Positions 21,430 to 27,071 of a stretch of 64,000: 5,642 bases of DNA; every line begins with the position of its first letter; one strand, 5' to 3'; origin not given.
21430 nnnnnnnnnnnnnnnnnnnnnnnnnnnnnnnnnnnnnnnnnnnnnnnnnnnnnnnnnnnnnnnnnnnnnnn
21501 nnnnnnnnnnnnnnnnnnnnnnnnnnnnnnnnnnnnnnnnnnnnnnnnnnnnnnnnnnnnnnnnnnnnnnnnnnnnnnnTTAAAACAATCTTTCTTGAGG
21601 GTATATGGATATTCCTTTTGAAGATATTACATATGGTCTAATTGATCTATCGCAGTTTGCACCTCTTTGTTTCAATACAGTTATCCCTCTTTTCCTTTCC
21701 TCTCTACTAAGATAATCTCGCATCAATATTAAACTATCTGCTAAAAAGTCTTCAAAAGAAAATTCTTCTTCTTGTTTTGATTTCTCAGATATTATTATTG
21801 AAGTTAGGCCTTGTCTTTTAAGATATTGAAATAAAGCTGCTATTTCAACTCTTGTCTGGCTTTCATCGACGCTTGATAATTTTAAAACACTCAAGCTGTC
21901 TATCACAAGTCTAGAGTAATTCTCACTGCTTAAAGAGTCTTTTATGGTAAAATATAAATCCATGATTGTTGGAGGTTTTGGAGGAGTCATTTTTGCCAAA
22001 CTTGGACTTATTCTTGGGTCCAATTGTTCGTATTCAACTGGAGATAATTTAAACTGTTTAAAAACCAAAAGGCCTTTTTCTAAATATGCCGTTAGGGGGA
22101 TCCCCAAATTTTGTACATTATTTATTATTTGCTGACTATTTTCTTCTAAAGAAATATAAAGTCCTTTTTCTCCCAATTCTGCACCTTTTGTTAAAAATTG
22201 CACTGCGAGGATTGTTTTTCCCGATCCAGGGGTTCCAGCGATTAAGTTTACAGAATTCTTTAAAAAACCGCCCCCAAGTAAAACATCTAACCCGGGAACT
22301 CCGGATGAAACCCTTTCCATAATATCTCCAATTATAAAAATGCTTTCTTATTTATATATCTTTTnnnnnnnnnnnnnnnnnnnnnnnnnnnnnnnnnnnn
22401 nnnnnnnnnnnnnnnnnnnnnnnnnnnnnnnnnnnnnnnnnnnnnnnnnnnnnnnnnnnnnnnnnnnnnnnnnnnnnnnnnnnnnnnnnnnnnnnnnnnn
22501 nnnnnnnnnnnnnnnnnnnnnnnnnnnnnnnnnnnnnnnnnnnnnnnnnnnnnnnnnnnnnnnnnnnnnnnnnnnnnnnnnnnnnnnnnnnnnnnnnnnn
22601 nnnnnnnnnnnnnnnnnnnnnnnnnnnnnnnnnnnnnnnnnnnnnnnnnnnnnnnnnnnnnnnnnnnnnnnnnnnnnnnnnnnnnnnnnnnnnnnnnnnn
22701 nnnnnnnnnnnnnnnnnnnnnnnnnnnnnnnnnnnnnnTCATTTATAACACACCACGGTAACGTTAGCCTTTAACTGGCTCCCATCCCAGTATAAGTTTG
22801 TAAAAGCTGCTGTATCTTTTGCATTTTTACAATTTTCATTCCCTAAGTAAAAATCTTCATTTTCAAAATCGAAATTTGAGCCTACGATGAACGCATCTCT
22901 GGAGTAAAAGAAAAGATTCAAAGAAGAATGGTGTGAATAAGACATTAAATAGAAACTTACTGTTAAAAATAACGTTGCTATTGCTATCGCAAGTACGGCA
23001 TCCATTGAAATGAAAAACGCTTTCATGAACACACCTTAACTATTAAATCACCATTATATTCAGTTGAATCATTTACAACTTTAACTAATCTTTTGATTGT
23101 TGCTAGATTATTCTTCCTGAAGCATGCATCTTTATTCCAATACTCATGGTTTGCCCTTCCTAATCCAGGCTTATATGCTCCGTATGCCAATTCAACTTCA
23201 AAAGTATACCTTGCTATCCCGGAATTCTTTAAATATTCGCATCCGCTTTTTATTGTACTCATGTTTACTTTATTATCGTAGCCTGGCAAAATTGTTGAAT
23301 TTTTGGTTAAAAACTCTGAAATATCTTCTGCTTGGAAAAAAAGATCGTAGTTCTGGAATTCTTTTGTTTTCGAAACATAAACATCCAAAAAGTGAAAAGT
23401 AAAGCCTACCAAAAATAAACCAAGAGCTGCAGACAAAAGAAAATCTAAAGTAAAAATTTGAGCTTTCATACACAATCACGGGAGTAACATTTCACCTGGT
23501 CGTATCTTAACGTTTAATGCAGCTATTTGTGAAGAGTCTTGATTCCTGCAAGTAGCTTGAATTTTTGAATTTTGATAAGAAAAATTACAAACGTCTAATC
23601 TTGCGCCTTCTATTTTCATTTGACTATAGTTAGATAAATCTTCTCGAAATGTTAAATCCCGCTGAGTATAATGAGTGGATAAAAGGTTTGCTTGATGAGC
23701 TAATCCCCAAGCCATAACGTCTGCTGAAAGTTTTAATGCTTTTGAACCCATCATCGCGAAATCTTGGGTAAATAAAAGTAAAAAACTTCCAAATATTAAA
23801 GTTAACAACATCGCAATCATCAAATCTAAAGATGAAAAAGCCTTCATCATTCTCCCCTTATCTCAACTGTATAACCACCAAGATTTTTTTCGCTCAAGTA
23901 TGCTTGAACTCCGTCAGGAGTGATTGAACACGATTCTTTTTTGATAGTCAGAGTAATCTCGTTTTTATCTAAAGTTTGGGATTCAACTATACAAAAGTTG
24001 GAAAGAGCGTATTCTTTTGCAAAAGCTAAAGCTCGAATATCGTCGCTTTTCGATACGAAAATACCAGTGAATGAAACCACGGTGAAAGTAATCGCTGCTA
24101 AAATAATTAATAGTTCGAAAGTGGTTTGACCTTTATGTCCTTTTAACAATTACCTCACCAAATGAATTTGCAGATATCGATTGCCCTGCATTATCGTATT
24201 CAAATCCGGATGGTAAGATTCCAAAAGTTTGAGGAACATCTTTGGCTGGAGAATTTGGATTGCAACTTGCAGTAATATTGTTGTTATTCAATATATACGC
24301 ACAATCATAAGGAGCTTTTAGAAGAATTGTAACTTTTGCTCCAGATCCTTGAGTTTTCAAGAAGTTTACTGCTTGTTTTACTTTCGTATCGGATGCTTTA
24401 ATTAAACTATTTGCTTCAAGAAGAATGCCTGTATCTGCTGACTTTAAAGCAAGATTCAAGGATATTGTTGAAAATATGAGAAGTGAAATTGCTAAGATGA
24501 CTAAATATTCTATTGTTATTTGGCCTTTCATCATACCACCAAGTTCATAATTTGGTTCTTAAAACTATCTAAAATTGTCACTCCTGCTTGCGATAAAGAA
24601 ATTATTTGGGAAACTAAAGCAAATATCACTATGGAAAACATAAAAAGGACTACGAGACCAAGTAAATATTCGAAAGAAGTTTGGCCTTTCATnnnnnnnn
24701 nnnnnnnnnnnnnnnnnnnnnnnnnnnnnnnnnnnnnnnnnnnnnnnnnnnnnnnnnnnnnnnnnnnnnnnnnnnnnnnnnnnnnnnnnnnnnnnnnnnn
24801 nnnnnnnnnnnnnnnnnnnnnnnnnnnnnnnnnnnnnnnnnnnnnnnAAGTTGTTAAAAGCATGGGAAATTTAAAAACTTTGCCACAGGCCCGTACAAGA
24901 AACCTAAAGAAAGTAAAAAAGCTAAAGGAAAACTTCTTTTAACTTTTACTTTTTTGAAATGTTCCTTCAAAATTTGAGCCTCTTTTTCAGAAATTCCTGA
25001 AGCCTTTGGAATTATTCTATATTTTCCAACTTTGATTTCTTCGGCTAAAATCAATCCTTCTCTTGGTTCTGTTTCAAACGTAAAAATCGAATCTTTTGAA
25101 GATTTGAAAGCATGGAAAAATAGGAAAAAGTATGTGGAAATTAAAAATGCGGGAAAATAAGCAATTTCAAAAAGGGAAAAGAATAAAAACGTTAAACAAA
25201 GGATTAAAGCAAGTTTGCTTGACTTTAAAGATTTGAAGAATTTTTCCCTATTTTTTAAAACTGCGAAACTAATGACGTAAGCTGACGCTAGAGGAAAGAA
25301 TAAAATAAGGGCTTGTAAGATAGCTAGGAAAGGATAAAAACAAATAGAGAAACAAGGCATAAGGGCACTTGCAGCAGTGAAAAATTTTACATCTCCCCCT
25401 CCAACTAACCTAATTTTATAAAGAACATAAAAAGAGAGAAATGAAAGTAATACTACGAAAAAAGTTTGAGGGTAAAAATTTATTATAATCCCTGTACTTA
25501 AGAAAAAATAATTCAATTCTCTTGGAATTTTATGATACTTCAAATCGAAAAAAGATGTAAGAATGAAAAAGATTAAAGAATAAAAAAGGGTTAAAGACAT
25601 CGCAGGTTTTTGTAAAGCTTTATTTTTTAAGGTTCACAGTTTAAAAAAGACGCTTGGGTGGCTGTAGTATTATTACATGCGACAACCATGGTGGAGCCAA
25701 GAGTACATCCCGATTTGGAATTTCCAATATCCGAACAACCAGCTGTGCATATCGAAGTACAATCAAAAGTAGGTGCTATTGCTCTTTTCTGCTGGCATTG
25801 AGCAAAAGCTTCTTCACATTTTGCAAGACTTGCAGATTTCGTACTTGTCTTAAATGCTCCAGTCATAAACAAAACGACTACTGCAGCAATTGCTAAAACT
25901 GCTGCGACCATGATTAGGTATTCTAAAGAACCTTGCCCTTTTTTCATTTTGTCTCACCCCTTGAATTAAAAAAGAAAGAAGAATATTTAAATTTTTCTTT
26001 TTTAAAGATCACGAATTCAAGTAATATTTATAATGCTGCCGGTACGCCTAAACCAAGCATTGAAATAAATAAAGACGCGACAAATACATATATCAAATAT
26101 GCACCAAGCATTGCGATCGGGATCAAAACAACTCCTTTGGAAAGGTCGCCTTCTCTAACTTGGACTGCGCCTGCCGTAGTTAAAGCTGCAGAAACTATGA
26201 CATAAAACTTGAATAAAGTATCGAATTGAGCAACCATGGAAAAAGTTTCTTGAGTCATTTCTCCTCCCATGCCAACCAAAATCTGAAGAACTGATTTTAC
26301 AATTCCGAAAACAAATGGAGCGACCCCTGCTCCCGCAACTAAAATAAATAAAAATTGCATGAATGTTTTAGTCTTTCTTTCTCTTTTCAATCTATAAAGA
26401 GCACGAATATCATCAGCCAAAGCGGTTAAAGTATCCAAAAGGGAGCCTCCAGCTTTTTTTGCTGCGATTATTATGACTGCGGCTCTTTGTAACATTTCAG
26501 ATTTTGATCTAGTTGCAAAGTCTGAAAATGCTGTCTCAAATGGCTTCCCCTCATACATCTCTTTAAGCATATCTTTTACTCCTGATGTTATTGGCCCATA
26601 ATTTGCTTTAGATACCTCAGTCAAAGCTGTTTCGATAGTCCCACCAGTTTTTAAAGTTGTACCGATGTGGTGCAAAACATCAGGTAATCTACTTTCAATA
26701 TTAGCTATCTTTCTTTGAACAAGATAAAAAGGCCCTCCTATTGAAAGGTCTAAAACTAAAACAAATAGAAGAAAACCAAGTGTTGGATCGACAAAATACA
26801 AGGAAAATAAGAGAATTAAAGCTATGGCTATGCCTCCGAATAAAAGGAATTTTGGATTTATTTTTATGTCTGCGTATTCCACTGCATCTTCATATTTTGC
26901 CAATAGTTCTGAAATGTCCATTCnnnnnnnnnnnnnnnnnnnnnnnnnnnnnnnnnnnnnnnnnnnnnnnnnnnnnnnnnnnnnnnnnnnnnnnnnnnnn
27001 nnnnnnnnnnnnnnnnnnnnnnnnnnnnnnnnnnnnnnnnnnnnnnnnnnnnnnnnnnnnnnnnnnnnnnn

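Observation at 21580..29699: Compact Tad/Epd-like archaeal type IV pilus operon ending in a KaiC/FlaH-like ATPase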

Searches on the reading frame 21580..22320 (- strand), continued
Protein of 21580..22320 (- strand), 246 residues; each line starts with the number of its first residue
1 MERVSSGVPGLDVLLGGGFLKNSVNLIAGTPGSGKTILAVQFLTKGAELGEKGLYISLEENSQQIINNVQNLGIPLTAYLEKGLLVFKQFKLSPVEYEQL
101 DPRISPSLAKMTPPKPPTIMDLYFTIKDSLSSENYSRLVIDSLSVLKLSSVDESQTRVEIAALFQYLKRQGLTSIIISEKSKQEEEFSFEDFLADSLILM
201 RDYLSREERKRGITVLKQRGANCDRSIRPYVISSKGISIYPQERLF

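Call 29: search_solved_structures(query=window:21580-22320:-, max_evalue=0.00001)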
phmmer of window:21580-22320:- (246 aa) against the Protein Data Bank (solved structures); distinct sequences matched with E-value up to 0.00001: 47.
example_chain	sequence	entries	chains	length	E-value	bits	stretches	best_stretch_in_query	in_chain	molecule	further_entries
8zn5_B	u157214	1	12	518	4.3e-57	196.4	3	2-242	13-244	KaiC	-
8zn6_F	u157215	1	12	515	1.3e-47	165.4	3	2-242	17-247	KaiC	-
8db3_A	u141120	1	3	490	8.7e-47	162.7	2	5-243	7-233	Circadian clock protein KaiC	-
8fwi_A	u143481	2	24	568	1e-46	162.5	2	5-243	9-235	Circadian clock protein KaiC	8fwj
8dba_A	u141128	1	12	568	1.9e-46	161.6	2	5-243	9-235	Circadian clock protein KaiC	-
5jwq_A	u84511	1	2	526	1.9e-46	161.6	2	3-242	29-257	Circadian clock protein kinase KaiC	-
8jon_A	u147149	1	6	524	2.8e-46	161.1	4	3-85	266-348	Circadian clock oscillator protein KaiC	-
7dy1_A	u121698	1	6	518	2.8e-46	161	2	3-242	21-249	Circadian clock protein kinase KaiC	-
4o0m_A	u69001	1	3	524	3e-46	161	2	3-242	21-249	Circadian clock protein kinase KaiC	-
3k09_A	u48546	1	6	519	7e-43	150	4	3-78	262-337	Circadian clock protein kinase kaiC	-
7x1z_A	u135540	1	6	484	1.3e-42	149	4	3-78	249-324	Circadian clock oscillator protein KaiC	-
7wdc_A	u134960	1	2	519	1.5e-42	148.9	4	3-78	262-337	Circadian clock protein kinase KaiC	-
7s65_A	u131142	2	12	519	1.6e-42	148.8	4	3-78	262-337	Circadian clock protein kinase KaiC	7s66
7x1y_A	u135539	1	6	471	1.6e-42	148.8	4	3-78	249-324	Circadian clock oscillator protein KaiC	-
3k0e_A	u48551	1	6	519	1.9e-42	148.6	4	3-78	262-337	Circadian clock protein kinase KaiC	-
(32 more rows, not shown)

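Call 32: find_encoding_contigs(protein=P0003, flank=5000, max_places=1)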
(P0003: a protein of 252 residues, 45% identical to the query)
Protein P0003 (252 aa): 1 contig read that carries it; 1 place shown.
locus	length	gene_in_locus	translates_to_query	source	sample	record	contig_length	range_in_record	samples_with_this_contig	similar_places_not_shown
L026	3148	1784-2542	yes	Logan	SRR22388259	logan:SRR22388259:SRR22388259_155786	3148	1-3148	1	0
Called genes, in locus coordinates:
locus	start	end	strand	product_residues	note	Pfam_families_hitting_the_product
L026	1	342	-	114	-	?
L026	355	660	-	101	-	-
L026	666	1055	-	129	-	-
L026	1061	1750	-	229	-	PF00154:RecA_N (weak), PF05625:PAXNEB (faint), PF06745:ATPase, PF13481:AAA_25 (weak), PF23442:DUF7125 (faint), PF23365:DUF7090 (weak), PF24336:DUF7504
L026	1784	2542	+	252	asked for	PF13481:AAA_25, PF03796:DnaB_C (weak), PF06745:ATPase, PF23442:DUF7125 (weak), PF07088:GvpD_P-loop (weak)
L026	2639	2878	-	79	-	PF13187:Fer4_9 (faint), PF12838:Fer4_7 (weak), PF00037:Fer4, PF12797:Fer4_2 (weak), PF12837:Fer4_6 (weak), PF13237:Fer4_10 (weak), PF13459:Fer4_15, PF13370:Fer4_13, +2 more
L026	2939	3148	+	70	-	?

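Call 56: find_related_loci(query=A1, collection=metagenome_contigs, flank=10000)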
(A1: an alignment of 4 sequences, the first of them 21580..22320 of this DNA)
Query A1 (246 aa) in metagenome_contigs; peptide patterns used: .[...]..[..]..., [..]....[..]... (x = any residue, [..] = any of these).
600 stretches matched a pattern (row limit reached: there are more); 146 encode a relative of the query (tblastn E <= 1e-3); the best 80 are kept; 80 distinct loci.
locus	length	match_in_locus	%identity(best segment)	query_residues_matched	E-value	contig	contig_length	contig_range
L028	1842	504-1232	47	3-246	4e-74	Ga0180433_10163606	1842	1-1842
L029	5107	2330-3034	37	1-245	2e-49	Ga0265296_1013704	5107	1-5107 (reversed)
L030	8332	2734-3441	30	1-245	3e-31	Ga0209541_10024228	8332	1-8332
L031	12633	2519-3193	33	1-246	1e-30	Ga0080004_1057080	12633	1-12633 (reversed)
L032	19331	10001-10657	34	2-239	5e-30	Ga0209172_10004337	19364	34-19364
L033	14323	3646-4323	36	1-246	8e-30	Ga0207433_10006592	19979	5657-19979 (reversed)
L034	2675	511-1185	32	1-246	9e-29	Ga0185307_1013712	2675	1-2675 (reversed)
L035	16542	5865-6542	35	1-246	2e-28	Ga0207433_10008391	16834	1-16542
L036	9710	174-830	32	3-239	2e-28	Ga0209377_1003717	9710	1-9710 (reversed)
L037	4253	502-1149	31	2-239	1e-28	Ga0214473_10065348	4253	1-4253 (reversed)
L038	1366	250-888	29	2-239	2e-28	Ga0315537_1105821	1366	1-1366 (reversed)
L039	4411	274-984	29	1-244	4e-28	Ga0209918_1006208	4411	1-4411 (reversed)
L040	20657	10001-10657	33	2-239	4e-28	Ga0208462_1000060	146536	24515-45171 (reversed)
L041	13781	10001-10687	26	1-241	4e-28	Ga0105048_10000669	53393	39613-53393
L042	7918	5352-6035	28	1-241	4e-27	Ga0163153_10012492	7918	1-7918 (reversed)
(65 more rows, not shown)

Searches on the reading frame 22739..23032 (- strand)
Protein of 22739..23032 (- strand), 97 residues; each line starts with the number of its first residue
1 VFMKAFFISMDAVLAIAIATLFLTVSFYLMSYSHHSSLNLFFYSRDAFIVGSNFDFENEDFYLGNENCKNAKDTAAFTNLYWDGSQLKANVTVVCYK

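Call 4: search_protein_families(library=pfam, proteins=[window:22739-23032:-], max_evalue=1)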
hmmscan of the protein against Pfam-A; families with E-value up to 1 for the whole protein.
window:22739-23032:- (97 aa): 1 family
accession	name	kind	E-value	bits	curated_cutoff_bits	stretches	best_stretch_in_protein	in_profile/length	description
PF16302.10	DUF4944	-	0.16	12.5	23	1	69-94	21-47/128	Domain of unknown function (DUF4944)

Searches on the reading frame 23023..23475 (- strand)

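Call 4: search_protein_families(library=pfam, proteins=[window:23023-23475:-], max_evalue=1)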
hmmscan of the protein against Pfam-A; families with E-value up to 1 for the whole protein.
window:23023-23475:- (150 aa): 1 family
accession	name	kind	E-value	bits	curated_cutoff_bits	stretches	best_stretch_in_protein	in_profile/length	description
PF24829.1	Phage_connect_2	-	0.089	13.5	24.3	0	66-96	18-47/105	Phage connector protein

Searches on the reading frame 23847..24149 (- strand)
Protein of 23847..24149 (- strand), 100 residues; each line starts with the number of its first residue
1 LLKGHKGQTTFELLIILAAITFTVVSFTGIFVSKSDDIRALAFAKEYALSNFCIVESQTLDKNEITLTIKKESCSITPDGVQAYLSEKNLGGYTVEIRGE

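Call 4: search_protein_families(library=pfam, proteins=[window:23847-24149:-], max_evalue=1)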
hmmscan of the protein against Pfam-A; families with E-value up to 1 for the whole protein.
window:23847-24149:- (100 aa): 2 families
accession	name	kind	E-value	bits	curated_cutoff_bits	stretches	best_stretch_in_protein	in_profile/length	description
PF04021.17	Class_IIIsignal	-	0.0096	16.3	23.7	1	6-25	2-21/27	Class III signal peptide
PF08339.15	RTX_C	-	0.06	14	30.2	1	20-92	10-80/132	RTX C-terminal domain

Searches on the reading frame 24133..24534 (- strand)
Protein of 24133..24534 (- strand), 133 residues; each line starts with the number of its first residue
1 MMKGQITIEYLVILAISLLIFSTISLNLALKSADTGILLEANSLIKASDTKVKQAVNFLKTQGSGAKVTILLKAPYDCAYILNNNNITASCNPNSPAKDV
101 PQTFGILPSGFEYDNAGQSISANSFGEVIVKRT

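Call 4: search_protein_families(library=pfam, proteins=[window:24133-24534:-], max_evalue=1)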
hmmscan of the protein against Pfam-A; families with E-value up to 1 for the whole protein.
window:24133-24534:- (133 aa): 1 family
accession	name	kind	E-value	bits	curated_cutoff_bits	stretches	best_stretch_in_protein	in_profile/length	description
PF04021.17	Class_IIIsignal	-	0.00026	21.3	23.7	1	3-20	2-19/27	Class III signal peptide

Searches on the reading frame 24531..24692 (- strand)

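Call 4: search_protein_families(library=pfam, proteins=[window:24531-24692:-], max_evalue=1)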
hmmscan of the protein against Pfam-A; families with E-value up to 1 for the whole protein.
window:24531-24692:- (53 aa): 2 families
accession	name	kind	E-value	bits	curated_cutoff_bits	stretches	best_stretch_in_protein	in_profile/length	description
PF23958.1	DUF7287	-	0.096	13.7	27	1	2-37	3-38/157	Family of unknown function (DUF7287)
PF20485.3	DUF6724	-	0.42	10.9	27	1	7-31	11-35/64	Family of unknown function (DUF6724)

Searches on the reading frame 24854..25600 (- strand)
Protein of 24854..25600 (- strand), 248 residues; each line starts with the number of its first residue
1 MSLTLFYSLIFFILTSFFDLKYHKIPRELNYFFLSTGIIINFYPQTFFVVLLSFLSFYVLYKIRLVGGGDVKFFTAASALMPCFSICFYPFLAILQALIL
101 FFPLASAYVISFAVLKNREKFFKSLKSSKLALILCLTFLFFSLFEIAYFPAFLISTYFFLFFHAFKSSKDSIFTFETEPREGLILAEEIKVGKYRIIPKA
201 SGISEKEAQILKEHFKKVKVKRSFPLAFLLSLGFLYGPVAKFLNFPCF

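Call 3: search_protein_families(library=pfam, proteins=[window:24854-25600:-], max_evalue=0.01)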
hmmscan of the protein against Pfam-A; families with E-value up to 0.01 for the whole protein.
window:24854-25600:- (248 aa): 1 family
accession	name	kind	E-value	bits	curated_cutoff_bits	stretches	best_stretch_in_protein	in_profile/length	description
PF01478.23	Peptidase_A24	-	7.2e-11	42.9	26.5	1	9-100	4-102/104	Type IV leader peptidase family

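Call 6: search_protein_families(library=ncbifam, proteins=[window:24854-25600:-], max_evalue=0.01)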
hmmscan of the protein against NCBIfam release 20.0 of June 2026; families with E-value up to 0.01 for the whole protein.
window:24854-25600:- (248 aa): 0 families

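Call 27: search_protein_families(library=pfam, proteins=[window:24854-25600:-], max_evalue=10)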
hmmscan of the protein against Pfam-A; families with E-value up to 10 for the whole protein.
window:24854-25600:- (248 aa): 1 family
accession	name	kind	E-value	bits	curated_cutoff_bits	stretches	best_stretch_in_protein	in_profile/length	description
PF01478.23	Peptidase_A24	-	7.2e-11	42.9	26.5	1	9-100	4-102/104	Type IV leader peptidase family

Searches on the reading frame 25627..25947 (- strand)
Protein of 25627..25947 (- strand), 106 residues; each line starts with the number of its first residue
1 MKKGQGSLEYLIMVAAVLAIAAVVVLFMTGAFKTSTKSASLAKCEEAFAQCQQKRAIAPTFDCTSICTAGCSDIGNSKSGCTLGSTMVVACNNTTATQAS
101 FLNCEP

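Call 3: search_protein_families(library=pfam, proteins=[window:25627-25947:-], max_evalue=0.01)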
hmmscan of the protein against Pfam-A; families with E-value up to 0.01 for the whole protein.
window:25627-25947:- (106 aa): 1 family
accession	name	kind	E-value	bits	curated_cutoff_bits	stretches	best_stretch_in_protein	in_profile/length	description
PF04021.17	Class_IIIsignal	-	1.9e-09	37.6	23.7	1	2-25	1-24/27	Class III signal peptide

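Call 6: search_protein_families(library=ncbifam, proteins=[window:25627-25947:-], max_evalue=0.01)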
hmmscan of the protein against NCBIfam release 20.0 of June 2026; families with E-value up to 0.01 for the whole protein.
window:25627-25947:- (106 aa): 1 family
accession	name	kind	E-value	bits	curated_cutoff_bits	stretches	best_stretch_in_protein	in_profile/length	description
TIGR04205.1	classIII_w_PIP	hypoth_equivalog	0.0014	18.6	65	1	3-40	2-39/67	class III signal peptide domain-containing protein, archaeosortase D/PIP-CTERM system-associated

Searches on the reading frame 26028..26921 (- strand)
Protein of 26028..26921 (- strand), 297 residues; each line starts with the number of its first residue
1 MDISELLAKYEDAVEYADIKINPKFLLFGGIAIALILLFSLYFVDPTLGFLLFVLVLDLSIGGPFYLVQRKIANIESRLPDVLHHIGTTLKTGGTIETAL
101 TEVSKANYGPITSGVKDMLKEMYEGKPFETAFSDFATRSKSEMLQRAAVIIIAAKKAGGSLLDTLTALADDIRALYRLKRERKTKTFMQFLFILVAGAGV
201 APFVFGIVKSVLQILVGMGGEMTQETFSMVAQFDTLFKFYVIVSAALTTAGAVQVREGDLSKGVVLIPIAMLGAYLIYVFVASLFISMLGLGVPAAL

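Call 3: search_protein_families(library=pfam, proteins=[window:26028-26921:-], max_evalue=0.01)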
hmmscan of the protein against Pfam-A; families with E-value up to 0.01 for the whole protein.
window:26028-26921:- (297 aa): 1 family
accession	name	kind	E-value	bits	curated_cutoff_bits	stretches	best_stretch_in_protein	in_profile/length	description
PF00482.28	T2SSF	-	2e-19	70.2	25.2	1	83-206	2-122/125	Type II secretion system (T2SS), protein F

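Call 6: search_protein_families(library=ncbifam, proteins=[window:26028-26921:-], max_evalue=0.01)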
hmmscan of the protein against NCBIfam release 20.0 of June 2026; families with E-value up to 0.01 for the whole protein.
window:26028-26921:- (297 aa): 5 families
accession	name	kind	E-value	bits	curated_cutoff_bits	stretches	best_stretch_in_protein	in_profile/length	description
NF004705.1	PRK06041.1-3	equivalog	1.1e-16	60.9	400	1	20-264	188-436/465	archaellar assembly protein ArlJ/FlaJ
NF046075.1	UpsF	equivalog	1.4e-10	40.6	400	1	18-195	256-422/484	membrane pilin protein UpsF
NF004704.2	PRK06041.1-2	equivalog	8e-07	28.1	550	1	56-235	309-495/555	archaellar assembly protein ArlJ/FlaJ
NF004703.2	PRK06041.1-1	equivalog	1.3e-05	23.8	570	1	32-231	238-433/525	archaellar assembly protein ArlJ/FlaJ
TIGR02120.1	GspF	equivalog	0.0016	17.7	424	1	85-253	71-235/401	type II secretion system inner membrane protein GspF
